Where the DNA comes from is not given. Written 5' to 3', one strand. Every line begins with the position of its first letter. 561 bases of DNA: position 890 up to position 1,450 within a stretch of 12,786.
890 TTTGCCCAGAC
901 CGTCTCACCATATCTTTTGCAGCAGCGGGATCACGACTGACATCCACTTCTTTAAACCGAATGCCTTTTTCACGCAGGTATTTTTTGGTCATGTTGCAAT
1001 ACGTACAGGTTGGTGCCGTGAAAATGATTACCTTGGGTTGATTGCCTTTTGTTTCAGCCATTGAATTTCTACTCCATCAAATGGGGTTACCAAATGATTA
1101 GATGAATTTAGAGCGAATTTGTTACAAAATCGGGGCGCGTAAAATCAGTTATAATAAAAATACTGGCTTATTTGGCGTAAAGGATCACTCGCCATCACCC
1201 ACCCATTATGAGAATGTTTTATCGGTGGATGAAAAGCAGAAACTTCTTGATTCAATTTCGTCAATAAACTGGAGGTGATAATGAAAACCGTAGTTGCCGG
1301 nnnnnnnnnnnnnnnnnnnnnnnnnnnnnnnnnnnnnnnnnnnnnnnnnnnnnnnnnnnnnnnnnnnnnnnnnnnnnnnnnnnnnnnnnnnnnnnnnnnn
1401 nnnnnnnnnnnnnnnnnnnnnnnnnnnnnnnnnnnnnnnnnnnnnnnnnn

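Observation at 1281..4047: Single-chain B12-domain/mutase-like fusion translationally coupled to an opine-dehydrogenase-family enzyme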

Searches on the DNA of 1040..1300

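Call 64: search_rna_families(source=window, start=1040, end=1300, threshold=evalue, max_evalue=1)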
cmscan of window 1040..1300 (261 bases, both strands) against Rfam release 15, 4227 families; matches with E-value up to 1: 1.
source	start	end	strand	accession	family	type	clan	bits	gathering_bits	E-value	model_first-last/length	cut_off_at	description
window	1140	1170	+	RF00178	mir-24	Gene; miRNA;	-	17.6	50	0.18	21-51/69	no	mir-24 microRNA precursor family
